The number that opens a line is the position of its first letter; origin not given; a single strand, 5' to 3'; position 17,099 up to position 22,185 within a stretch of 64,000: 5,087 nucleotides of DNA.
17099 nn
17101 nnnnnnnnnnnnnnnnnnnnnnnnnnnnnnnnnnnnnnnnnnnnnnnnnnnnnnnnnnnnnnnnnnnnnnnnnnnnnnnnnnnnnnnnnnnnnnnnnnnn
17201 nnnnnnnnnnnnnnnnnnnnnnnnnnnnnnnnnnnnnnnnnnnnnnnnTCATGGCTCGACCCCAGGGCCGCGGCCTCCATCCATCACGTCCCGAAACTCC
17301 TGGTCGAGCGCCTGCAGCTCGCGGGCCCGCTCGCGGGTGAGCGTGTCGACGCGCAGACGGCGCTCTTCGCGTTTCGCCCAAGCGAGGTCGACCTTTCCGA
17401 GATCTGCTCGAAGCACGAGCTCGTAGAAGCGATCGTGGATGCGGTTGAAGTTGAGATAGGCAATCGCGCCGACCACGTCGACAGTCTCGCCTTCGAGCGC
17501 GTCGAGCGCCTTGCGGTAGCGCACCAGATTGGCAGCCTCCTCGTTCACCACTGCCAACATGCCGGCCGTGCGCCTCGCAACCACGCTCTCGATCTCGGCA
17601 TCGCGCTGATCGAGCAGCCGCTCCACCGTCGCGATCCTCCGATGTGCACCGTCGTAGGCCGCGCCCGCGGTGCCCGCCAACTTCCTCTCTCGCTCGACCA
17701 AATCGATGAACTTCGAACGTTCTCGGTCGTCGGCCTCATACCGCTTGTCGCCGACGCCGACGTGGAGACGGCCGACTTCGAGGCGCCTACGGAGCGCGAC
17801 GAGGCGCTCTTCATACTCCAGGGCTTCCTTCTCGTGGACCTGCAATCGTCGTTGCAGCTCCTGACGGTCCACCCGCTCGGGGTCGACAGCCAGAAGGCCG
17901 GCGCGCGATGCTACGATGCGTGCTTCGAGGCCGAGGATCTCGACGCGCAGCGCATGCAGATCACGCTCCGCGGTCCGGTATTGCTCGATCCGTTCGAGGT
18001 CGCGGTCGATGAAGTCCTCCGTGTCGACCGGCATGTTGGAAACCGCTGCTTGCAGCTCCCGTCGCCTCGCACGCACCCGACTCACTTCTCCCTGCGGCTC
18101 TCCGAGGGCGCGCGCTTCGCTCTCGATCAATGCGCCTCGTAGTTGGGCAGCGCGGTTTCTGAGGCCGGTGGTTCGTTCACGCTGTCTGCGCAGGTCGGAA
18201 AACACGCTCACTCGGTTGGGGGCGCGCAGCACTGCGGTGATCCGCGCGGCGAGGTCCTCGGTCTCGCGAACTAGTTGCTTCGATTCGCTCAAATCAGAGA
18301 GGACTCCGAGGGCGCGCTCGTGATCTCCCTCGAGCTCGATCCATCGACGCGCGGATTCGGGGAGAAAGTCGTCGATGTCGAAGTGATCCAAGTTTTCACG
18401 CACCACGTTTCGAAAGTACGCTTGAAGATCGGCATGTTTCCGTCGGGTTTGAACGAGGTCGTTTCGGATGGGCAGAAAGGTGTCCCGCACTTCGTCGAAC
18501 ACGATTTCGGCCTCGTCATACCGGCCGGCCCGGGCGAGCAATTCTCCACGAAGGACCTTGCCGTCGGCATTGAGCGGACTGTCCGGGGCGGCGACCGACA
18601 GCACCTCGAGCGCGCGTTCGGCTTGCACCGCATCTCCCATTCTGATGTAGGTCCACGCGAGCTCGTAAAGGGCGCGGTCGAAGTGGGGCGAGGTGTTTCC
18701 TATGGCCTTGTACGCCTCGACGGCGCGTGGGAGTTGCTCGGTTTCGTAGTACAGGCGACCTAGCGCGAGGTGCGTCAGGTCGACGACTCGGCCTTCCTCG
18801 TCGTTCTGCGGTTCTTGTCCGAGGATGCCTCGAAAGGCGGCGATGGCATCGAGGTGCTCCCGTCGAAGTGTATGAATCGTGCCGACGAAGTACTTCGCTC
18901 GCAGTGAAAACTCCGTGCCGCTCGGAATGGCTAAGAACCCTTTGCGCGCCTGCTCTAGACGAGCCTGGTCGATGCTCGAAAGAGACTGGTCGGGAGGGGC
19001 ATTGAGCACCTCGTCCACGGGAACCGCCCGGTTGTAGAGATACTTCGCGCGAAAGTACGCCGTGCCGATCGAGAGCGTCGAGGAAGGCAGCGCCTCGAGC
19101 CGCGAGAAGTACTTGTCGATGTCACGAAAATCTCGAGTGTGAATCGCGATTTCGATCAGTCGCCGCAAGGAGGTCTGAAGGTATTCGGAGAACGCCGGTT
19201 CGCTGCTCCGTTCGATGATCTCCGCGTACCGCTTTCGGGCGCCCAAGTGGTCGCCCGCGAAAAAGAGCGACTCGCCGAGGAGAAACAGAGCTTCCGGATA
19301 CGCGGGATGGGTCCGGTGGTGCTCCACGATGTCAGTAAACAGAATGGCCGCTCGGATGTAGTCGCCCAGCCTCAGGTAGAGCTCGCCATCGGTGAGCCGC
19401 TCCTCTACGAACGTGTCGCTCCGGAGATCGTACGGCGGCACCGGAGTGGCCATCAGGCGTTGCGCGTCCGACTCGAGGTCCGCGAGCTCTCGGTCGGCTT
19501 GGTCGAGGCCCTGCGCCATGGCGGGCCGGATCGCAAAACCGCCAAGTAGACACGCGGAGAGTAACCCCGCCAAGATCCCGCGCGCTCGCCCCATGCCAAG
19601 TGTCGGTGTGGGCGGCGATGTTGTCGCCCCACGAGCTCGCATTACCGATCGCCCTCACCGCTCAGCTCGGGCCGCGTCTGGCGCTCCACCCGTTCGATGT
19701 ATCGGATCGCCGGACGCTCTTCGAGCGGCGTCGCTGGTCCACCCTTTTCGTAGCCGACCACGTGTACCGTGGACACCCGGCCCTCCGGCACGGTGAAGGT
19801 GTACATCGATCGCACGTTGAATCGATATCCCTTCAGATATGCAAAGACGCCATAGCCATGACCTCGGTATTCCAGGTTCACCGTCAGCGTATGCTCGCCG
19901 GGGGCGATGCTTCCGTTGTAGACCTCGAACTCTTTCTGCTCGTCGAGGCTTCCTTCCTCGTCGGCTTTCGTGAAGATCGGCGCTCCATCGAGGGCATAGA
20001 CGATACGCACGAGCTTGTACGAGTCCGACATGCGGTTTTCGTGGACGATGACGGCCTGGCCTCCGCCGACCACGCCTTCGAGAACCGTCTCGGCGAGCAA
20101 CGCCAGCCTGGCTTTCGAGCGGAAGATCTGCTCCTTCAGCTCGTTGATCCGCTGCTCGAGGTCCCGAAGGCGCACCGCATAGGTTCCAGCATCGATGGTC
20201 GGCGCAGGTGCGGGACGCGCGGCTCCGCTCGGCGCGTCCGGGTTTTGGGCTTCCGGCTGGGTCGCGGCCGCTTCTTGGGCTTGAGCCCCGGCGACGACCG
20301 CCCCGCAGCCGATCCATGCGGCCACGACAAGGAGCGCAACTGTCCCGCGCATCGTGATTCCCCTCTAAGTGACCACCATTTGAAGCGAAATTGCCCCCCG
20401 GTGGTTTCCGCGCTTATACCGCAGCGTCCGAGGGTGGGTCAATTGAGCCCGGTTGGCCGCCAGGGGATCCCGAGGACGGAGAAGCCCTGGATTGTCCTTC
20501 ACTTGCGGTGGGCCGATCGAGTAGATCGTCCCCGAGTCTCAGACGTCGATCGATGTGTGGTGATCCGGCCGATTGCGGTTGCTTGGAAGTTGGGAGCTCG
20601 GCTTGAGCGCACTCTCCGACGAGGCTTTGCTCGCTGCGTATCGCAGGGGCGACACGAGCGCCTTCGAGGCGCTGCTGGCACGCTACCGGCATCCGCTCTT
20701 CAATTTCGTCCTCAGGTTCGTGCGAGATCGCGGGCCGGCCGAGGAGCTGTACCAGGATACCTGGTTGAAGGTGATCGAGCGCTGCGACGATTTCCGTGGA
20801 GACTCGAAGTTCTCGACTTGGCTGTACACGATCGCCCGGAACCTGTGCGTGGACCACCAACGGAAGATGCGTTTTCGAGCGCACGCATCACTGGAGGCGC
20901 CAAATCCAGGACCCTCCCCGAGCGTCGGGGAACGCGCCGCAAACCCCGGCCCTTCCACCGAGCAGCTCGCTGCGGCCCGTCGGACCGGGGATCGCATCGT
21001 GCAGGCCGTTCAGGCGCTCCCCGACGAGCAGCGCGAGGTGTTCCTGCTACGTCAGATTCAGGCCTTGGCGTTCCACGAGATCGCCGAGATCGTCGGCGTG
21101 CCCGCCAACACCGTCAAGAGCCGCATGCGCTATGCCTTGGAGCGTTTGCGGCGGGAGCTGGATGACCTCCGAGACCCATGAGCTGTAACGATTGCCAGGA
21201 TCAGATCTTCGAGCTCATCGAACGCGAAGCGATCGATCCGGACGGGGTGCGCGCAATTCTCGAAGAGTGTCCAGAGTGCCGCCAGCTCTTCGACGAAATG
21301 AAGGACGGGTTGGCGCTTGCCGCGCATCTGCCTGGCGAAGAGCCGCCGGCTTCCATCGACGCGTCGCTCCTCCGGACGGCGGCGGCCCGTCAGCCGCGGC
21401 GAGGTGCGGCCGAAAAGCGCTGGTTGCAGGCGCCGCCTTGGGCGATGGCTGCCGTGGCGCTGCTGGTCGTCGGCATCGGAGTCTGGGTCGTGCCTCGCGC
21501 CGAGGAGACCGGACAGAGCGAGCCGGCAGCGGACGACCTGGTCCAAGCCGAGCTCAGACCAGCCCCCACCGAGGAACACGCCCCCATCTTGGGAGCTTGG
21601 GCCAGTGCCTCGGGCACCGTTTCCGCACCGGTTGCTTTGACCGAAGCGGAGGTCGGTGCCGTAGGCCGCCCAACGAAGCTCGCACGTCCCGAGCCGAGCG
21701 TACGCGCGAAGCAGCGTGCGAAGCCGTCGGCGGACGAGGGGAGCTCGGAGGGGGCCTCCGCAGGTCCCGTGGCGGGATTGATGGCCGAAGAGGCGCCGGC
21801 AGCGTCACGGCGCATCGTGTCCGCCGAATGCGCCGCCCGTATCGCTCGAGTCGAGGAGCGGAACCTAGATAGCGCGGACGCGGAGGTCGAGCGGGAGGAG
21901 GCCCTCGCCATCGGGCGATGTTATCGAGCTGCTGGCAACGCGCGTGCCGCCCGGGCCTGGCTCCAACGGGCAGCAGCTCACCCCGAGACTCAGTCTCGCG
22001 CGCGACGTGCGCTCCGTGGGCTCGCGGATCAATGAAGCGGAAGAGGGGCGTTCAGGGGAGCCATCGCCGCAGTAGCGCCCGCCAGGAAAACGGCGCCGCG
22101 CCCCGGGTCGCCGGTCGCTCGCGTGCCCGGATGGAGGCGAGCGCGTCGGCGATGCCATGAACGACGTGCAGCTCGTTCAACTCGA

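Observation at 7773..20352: Glt/Nfs-like envelope-spanning machine operon physically merged with a polysaccharide export (porin + OPX) module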

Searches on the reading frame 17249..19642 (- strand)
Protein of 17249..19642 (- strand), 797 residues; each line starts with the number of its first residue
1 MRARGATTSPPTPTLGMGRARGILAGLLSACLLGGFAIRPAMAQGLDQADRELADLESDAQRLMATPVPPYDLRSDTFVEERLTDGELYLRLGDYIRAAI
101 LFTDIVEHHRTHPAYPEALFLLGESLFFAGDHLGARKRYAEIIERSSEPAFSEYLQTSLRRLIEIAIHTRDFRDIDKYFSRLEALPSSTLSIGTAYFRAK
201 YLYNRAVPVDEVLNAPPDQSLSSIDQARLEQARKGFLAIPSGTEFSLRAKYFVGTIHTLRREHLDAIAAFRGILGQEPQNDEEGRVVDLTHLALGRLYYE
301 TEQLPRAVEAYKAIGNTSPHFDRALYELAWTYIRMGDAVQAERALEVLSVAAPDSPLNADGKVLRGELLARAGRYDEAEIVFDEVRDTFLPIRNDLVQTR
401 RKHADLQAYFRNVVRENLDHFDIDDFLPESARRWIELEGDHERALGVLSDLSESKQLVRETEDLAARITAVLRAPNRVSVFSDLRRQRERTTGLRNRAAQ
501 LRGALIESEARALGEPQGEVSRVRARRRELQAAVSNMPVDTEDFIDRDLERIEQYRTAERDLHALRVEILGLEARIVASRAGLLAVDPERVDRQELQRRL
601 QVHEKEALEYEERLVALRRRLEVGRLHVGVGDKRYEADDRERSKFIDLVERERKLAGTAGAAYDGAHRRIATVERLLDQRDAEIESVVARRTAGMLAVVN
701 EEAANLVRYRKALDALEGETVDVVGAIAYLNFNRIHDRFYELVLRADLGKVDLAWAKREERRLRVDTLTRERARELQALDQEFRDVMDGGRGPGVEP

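Call 4: search_protein_families(library=pfam, proteins=[window:17249-19642:-], max_evalue=0.1)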
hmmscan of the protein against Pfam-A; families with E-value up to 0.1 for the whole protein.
window:17249-19642:- (797 aa): 15 families
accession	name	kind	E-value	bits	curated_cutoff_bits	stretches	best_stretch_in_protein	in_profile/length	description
PF13432.12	TPR_16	-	5.7e-15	55.9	32.7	3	326-385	1-57/65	Tetratricopeptide repeat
PF13174.12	TPR_6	-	1.9e-13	50.5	26.3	1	324-355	2-33/33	Tetratricopeptide repeat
PF14559.12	TPR_19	-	1.3e-12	48.3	25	1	302-356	5-59/68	Tetratricopeptide repeat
PF07719.23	TPR_2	-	4.7e-11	42.4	27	0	363-385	5-27/34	Tetratricopeptide repeat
PF13424.12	TPR_12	-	9.5e-09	35.8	30.1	1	86-145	10-74/77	Tetratricopeptide repeat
PF13428.12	TPR_14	-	4.4e-07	30.4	23.5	0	323-356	2-35/44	Tetratricopeptide repeat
PF13431.12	TPR_17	-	5e-06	26.8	24.4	0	319-342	10-33/34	Tetratricopeptide repeat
PF12895.13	ANAPC3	-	3.3e-05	24.5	27.2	1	316-384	17-81/82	Anaphase-promoting complex, cyclosome, subunit 3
PF13181.12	TPR_8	-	5.5e-05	23.4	25.7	0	323-345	2-24/34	Tetratricopeptide repeat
PF07721.20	TPR_4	-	0.00011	22.9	27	0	323-346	2-25/26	Tetratricopeptide repeat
PF24575.1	TPR_Slam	-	0.0025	18.6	35.2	1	259-334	23-93/104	Surface lipoprotein assembly modifier, N-terminal TPR repeats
PF00515.34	TPR_1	-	0.0053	17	27.8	0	291-312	4-25/34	Tetratricopeptide repeat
PF13176.12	TPR_7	-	0.0056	17.1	27.9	0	324-353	1-30/36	Tetratricopeptide repeat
PF23914.1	TPR_CcmH_CycH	-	0.01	16.1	42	1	292-385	54-147/158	Cytochrome c-type biogenesis protein H TPR domain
PF13414.12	TPR_11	-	0.029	14.5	26.8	0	295-336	1-42/42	TPR repeat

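Call 5: search_protein_families(library=ncbifam, proteins=[window:17249-19642:-], max_evalue=0.1)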
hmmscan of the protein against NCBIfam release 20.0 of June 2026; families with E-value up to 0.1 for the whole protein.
window:17249-19642:- (797 aa): 12 families
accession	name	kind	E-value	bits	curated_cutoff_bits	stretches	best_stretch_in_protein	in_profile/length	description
NF033756.1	gliding_GltC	equivalog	7.6e-20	71.2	450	1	64-411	102-448/622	adventurous gliding motility protein GltC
TIGR02795.1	tol_pal_ybgF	equivalog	1.4e-13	51.5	90.1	2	87-145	10-68/119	tol-pal system protein YbgF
TIGR03302.1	OM_YfiO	subfamily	6.5e-08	32.4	81.4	2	82-143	169-229/239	outer membrane protein assembly factor BamD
TIGR02917.1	PEP_TPR_lipo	equivalog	1.9e-07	29.4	312.2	1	219-385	233-389/899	XrtA/PEP-CTERM system TPR-repeat protein PrsT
NF052415.1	T3SS_chap_SctY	equivalog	1.3e-05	25.7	70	1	293-383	11-101/106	type III secretion apparatus assembly chaperone SctY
NF040959.1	MamA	equivalog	3.8e-05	23.2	200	1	290-378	73-158/204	magnetosome protein MamA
TIGR02552.1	LcrH_SycD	equivalog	9.1e-05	22.2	104.8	1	291-350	55-114/136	SycD/LcrH family type III secretion system chaperone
NF033920.0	C39_PA2778_fam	equivalog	0.00059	19.3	150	1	289-346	191-248/255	PA2778 family cysteine peptidase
NF052312.1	T9SS_PorW_SprE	equivalog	0.00084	18.1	250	1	255-386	112-243/716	type IX secretion system periplasmic lipoprotein PorW/SprE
NF040561.1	PrimPol_Msp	equivalog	0.00093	17.9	200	0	339-425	5-76/515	CRISPR-associated primase-polymerase type A1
NF047371.1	FlcA_CTERM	equivalog_domain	0.0088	14.5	300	0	294-343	479-528/646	periplasmic flagellar collar protein FlcA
TIGR03504.1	FimV_Cterm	subfamily_domain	0.03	14.3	30.65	0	326-346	3-23/44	FimV/HubP family polar landmark protein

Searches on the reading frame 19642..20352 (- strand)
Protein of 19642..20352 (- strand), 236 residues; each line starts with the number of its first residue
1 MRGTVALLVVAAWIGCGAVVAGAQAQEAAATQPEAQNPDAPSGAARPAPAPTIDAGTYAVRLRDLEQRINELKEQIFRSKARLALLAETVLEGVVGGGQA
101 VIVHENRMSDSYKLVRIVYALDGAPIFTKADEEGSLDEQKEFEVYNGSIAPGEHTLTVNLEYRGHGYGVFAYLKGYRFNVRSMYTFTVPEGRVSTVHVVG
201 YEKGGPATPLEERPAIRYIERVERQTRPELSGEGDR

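Call 4: search_protein_families(library=pfam, proteins=[window:19642-20352:-], max_evalue=0.1)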
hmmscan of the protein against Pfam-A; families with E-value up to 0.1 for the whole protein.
window:19642-20352:- (236 aa): 0 families

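Call 5: search_protein_families(library=ncbifam, proteins=[window:19642-20352:-], max_evalue=0.1)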
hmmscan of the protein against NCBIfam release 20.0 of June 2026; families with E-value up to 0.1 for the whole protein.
window:19642-20352:- (236 aa): 1 family
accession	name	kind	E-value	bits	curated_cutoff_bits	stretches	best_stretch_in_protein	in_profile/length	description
TIGR00212.1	hemC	equivalog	0.053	12.5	164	1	51-133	189-273/293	hydroxymethylbilane synthase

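Call 90: search_solved_structures(query=window:19642-20352:-, max_evalue=1)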
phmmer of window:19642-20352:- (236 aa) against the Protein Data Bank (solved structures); distinct sequences matched with E-value up to 1: 0.

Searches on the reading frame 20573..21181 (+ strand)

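Call 7: search_protein_families(library=pfam, proteins=[window:20573-21181:+], max_evalue=0.001)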
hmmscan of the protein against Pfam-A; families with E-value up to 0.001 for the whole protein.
window:20573-21181:+ (202 aa): 4 families
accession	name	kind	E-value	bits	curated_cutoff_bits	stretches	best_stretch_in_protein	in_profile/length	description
PF04542.20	Sigma70_r2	-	7.4e-19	67.8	24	1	34-99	1-68/71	Sigma-70 region 2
PF08281.18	Sigma70_r4_2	-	2.5e-13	49.9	25.7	1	141-192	3-54/54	Sigma-70, region 4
PF04545.22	Sigma70_r4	-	9.3e-13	47.9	24.1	1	146-193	2-49/50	Sigma-70, region 4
PF07638.17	Sigma70_ECF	-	2.5e-07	31.2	21.1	1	143-197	130-184/185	ECF sigma factor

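Call 53: search_protein_families(library=ncbifam, proteins=[window:20573-21181:+], max_evalue=0.00001)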
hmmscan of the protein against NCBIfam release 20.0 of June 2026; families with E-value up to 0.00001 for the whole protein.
window:20573-21181:+ (202 aa): 86 families (the best 25 are shown)
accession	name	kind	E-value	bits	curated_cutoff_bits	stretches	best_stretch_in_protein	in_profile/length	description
NF009166.1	PRK12513.1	equivalog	1.8e-71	239.9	206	1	13-198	6-188/193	RNA polymerase sigma factor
NF008888.0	PRK11922.1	equivalog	2.6e-33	115.6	204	1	12-197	13-197/231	RNA polymerase sigma factor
NF007216.0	PRK09638.1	equivalog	3.2e-32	111.7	194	1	15-198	4-176/180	RNA polymerase sigma factor SigY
TIGR02937.1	sigma70-ECF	superfamily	9e-32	110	42.9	1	29-196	1-165/165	sigma-70 family RNA polymerase sigma factor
NF007225.0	PRK09643.1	equivalog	1.9e-30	106.1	190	1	13-201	11-187/204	RNA polymerase sigma factor SigM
NF007223.0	PRK09641.1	equivalog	2.6e-29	102.4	209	1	20-198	9-186/187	RNA polymerase sigma factor SigW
TIGR02939.1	RpoE_Sigma70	equivalog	4.6e-28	98.5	236.15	1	15-197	6-187/190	RNA polymerase sigma factor RpoE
NF004113.0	PRK05602.1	equivalog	6.3e-28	97.8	208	1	14-199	30-204/211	RNA polymerase sigma factor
NF009168.0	PRK12515.1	subfamily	8.7e-28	97.1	236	1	12-195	5-178/189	RNA polymerase sigma factor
NF009176.0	PRK12524.1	equivalog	1.7e-27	96.5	264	1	11-183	8-171/196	RNA polymerase sigma factor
TIGR02948.1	SigW_bacill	equivalog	9.3e-27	94.3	243.1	1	20-199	9-187/187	RNA polymerase sigma factor SigW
TIGR02985.1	Sig70_bacteroi1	subfamily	1.1e-26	94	126.4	1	30-196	2-162/162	RNA polymerase sigma-70 factor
NF009171.0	PRK12518.1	equivalog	2.6e-26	92.6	208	1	13-196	11-184/191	RNA polymerase sigma factor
NF007220.0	PRK09639.1-5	equivalog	8.9e-26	90.7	260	1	29-198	3-166/181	RNA polymerase sigma factor SigX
TIGR02950.1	SigM_subfam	subfamily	4e-25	88.5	147.95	1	32-194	3-156/159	RNA polymerase sigma factor, SigM family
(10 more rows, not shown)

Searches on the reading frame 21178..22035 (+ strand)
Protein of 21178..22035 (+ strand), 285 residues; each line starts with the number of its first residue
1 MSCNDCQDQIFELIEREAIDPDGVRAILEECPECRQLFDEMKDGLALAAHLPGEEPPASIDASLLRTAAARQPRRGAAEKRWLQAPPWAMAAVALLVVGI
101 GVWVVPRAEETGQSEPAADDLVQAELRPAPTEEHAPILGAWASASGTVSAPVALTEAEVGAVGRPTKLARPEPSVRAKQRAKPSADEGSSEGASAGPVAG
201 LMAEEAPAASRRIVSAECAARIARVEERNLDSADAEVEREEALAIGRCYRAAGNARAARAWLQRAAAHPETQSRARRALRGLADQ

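Call 7: search_protein_families(library=pfam, proteins=[window:21178-22035:+], max_evalue=0.001)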
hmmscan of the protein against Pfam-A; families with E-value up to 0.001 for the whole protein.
window:21178-22035:+ (285 aa): 0 families

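Call 53: search_protein_families(library=ncbifam, proteins=[window:21178-22035:+], max_evalue=0.00001)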
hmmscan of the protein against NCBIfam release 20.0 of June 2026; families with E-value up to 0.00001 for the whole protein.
window:21178-22035:+ (285 aa): 1 family
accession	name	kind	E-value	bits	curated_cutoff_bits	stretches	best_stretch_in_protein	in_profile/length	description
NF052375.1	antisigma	equivalog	6.8e-11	42.6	100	1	24-125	18-120/217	anti-sigma factor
